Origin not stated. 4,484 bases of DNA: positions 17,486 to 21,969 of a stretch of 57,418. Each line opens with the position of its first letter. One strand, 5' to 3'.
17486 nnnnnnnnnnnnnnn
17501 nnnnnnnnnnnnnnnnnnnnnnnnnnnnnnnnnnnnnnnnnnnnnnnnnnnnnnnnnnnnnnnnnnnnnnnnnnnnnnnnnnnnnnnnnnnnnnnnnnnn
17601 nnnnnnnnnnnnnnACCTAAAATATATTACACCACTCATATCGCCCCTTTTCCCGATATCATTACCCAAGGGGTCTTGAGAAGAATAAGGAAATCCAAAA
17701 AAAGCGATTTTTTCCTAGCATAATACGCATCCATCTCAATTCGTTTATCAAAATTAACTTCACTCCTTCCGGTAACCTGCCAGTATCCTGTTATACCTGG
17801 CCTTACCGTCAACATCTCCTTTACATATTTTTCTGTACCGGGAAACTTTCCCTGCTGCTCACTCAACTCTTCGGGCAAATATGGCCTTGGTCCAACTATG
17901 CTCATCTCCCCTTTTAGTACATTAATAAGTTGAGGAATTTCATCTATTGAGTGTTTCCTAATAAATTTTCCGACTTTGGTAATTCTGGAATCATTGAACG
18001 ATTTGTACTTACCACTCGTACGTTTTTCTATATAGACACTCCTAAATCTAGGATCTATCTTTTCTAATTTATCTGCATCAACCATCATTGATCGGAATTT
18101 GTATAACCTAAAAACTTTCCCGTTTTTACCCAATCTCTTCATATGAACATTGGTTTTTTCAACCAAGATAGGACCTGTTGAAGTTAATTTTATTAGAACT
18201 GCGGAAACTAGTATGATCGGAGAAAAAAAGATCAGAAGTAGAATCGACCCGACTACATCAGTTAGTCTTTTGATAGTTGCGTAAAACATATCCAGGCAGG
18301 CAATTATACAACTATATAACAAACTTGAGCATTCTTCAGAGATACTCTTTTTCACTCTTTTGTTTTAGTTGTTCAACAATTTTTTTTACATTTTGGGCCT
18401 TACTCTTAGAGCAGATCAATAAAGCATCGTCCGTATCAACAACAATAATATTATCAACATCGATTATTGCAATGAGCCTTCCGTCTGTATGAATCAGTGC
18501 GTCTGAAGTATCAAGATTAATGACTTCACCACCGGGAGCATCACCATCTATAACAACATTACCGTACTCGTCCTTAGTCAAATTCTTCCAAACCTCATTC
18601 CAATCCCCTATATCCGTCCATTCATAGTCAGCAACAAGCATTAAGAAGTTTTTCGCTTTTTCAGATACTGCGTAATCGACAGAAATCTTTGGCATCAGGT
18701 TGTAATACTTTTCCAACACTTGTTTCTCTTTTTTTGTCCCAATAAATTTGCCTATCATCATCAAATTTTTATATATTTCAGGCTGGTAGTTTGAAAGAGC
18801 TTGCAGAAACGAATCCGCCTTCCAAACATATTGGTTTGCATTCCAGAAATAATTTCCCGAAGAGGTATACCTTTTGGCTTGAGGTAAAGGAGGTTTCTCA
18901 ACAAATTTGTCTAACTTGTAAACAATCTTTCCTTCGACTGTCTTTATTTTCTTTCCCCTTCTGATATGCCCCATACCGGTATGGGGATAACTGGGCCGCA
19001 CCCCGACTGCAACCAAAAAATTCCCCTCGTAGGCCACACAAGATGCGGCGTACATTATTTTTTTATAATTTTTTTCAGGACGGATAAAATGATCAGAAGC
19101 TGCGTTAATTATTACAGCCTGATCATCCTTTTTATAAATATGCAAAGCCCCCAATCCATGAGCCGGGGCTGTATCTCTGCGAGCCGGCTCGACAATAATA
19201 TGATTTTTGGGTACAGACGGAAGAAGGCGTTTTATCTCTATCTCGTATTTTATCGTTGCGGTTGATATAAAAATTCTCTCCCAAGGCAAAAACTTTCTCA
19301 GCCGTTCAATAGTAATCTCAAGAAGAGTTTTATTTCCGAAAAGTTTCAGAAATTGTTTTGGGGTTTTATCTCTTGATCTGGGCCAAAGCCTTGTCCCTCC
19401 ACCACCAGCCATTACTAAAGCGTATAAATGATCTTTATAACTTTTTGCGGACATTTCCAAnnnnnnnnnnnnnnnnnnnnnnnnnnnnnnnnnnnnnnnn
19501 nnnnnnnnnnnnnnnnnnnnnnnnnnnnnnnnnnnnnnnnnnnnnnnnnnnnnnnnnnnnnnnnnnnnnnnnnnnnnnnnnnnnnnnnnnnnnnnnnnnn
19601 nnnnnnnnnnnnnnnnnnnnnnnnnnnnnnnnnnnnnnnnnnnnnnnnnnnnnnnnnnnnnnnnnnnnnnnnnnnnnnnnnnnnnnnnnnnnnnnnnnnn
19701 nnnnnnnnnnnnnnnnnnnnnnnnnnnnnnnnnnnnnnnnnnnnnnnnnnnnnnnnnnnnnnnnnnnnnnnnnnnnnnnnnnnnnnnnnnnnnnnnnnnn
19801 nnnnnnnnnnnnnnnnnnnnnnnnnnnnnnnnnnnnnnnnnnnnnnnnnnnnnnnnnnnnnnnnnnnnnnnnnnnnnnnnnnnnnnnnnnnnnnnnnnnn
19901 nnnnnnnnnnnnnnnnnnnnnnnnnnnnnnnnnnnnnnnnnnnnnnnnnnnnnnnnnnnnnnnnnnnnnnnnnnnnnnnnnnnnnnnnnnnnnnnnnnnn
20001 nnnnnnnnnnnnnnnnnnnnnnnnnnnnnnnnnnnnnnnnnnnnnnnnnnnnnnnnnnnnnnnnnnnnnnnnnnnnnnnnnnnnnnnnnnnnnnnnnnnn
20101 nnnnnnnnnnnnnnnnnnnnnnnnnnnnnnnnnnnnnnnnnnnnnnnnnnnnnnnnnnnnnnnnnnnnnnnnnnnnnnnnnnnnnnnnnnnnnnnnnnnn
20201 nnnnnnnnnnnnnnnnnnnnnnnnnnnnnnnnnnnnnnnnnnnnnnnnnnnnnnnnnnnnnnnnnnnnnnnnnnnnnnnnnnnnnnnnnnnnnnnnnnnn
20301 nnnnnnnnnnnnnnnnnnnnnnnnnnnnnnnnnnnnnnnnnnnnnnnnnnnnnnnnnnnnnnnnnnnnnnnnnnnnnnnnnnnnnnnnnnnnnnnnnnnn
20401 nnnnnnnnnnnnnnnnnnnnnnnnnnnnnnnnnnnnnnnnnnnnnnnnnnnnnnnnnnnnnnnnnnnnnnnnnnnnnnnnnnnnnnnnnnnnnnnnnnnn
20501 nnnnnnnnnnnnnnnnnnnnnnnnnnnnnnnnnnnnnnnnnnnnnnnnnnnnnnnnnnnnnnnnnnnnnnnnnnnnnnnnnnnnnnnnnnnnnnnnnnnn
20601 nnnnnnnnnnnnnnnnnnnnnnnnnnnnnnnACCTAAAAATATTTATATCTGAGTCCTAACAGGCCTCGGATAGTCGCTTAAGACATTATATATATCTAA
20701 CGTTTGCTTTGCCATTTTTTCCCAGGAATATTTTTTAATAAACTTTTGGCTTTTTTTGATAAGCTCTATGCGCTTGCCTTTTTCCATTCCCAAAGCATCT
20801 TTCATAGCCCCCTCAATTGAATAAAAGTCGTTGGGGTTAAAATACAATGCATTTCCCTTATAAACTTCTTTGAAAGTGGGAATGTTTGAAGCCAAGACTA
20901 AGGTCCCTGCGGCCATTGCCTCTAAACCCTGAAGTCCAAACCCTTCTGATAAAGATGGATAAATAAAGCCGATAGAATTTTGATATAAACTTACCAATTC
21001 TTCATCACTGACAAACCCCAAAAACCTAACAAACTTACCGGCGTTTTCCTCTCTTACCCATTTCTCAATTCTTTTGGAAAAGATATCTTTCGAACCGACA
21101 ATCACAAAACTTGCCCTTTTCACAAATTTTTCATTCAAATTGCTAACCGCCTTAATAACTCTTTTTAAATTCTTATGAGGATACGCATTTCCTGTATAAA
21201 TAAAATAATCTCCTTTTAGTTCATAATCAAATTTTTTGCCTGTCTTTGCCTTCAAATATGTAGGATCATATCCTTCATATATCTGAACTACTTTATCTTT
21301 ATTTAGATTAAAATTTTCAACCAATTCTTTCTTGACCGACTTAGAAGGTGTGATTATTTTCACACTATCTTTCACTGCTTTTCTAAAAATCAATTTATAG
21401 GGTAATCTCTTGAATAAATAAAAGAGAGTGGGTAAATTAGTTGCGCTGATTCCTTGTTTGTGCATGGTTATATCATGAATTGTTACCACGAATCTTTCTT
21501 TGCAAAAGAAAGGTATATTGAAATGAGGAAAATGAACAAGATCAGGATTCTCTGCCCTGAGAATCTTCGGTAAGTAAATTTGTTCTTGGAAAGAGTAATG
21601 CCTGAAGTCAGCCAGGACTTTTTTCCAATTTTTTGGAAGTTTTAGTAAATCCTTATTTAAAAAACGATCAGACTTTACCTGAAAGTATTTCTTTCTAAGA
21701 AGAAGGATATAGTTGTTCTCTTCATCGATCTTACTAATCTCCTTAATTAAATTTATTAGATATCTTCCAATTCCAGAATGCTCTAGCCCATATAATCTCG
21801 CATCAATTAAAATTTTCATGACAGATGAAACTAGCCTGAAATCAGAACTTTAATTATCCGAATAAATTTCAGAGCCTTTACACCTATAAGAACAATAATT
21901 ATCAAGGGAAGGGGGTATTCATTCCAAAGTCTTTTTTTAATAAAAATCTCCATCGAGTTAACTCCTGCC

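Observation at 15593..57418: ~42-kb unidirectional glycan-assembly island with both Wzx/Wzy-type and GT-C-type machinery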

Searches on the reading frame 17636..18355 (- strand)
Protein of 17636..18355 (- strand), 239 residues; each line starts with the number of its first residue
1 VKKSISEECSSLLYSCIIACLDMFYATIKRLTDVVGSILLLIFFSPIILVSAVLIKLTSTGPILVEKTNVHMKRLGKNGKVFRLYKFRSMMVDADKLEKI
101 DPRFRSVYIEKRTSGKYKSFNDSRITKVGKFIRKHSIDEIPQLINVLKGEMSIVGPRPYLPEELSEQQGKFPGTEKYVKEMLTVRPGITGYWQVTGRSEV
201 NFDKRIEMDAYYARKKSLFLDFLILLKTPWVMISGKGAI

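Call 6: search_protein_families(library=pfam, proteins=[window:17636-18355:-], max_evalue=0.01)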
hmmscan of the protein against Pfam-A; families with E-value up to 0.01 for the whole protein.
window:17636-18355:- (239 aa): 1 family
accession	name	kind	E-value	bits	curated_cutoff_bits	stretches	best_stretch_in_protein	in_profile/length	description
PF02397.22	Bac_transf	-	1.1e-60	204.6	27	1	29-233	1-178/179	Bacterial sugar transferase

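Call 77: search_protein_families(library=ncbifam, proteins=[window:17636-18355:-], max_evalue=0.00001)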
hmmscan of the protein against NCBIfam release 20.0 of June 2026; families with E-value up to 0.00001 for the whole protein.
window:17636-18355:- (239 aa): 10 families
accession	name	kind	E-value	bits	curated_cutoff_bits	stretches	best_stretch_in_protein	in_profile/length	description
TIGR03025.1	EPS_sugtrans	subfamily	2.8e-76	257.5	295.55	1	23-238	252-444/445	exopolysaccharide biosynthesis polyprenyl glycosylphosphotransferase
TIGR03022.1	WbaP_sugtrans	subfamily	1.3e-67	229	403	1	26-238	256-455/456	undecaprenyl-phosphate galactose phosphotransferase WbaP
TIGR03023.1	WcaJ_sugtrans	equivalog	1.2e-62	212.7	410.75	1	22-238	256-452/453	undecaprenyl-phosphate glucose phosphotransferase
NF052601.1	undeca_RfbP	equivalog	3.9e-59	199.9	330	1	26-234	42-237/244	undecaprenyl-phosphate galactose phosphotransferase family protein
NF041877.1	EPS_EpsZ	equivalog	5.5e-55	186.8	800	1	27-238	264-458/459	exopolysaccharide biosynthesis polyisoprenyl-phosphate hexose-1-phosphate transferase EpsZ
TIGR03013.1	EpsB_2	subfamily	9.2e-50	170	393.35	1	25-238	251-442/443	TIGR03013 family XrtA/PEP-CTERM system glycosyltransferase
NF011751.0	PRK15204.1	equivalog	3.1e-43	148.1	907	1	28-238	279-475/476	undecaprenyl-phosphate galactose phosphotransferase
NF007518.0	PRK10124.1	equivalog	8.3e-38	130.3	684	1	26-228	271-453/464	undecaprenyl-phosphate glucose phosphotransferase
NF050817.1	PolSacchBiosHfsE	equivalog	1.1e-32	113.4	750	1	25-228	268-455/467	polysaccharide biosynthesis protein HfsE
NF045514.1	glycotran_HepC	equivalog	2e-25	89.4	140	1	24-159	112-212/220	heterocyst development glycosyltransferase HepC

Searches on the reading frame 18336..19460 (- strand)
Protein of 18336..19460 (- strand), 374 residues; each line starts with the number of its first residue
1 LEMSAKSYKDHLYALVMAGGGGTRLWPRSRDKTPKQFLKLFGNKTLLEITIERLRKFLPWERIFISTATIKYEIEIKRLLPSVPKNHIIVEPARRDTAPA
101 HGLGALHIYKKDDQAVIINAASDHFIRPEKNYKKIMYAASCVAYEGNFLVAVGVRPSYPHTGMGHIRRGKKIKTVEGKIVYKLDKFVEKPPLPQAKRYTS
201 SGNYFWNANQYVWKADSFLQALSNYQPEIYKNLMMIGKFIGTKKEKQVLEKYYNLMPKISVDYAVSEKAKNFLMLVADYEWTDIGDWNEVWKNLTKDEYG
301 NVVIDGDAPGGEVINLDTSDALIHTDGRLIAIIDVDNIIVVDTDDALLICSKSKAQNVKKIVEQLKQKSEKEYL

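Call 6: search_protein_families(library=pfam, proteins=[window:18336-19460:-], max_evalue=0.01)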
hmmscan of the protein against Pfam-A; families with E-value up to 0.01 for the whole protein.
window:18336-19460:- (374 aa): 3 families
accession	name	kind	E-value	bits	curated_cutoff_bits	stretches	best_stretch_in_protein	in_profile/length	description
PF00483.29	NTP_transferase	-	1.2e-31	110.7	21.2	1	14-296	2-241/245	Nucleotidyl transferase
PF22640.1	ManC_GMP_beta-helix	-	3.6e-18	65.6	27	1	311-365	1-55/55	MannoseP isomerase/GMP-like beta-helix domain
PF12804.13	NTP_transf_3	-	2.2e-06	28.3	27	1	14-117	1-90/160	MobA-like NTP transferase domain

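Call 77: search_protein_families(library=ncbifam, proteins=[window:18336-19460:-], max_evalue=0.00001)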
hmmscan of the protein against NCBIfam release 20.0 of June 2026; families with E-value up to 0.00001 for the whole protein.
window:18336-19460:- (374 aa): 3 families
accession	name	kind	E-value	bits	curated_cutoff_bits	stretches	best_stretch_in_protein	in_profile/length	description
TIGR01479.1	GMP_PMI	equivalog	8.9e-88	295.1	372.95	1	13-373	2-353/467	mannose-1-phosphate guanylyltransferase/mannose-6-phosphate isomerase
NF012004.0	PRK15460.1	equivalog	2.6e-68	230.8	859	1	10-372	4-362/478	mannose-1-phosphate guanyltransferase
NF001183.0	PRK00155.1-3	subfamily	3.4e-06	26.5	166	0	13-69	3-55/237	D-ribitol-5-phosphate cytidylyltransferase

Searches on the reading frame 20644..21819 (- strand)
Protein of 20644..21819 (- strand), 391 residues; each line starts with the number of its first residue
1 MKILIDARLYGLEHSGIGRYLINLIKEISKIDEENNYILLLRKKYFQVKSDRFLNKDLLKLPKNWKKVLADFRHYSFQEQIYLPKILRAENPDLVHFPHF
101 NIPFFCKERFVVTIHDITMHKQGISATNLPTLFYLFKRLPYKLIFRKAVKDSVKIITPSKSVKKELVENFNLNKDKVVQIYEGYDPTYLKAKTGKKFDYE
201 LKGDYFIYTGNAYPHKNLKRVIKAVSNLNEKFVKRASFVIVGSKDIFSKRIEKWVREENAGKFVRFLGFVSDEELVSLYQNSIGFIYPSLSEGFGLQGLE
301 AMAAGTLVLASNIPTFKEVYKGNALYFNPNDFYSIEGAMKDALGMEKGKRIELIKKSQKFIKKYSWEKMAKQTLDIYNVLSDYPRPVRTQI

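Call 6: search_protein_families(library=pfam, proteins=[window:20644-21819:-], max_evalue=0.01)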
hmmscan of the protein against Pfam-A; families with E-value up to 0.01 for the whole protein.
window:20644-21819:- (391 aa): 6 families
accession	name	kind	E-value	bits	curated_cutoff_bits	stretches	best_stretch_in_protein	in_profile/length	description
PF00534.26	Glycos_transf_1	-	5.5e-29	101.3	26.4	1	202-358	14-170/172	Glycosyl transferases group 1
PF13692.12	Glyco_trans_1_4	-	2.7e-21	76.8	27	1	205-339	3-136/142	Glycosyl transferases group 1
PF13439.12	Glyco_transf_4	-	8.9e-13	49.1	28.5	1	59-187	40-169/170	Glycosyltransferase Family 4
PF20706.3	GT4-conflict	-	3.3e-08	33.4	26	1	209-311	203-311/385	Family 4 Glycosyltransferase in conflict systems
PF13524.12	Glyco_trans_1_2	-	3.6e-05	24.2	25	1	234-375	13-144/144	Glycosyl transferase-like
PF00982.27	Glyco_transf_20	-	0.0016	17.7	32.5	1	271-373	361-467/473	Glycosyltransferase family 20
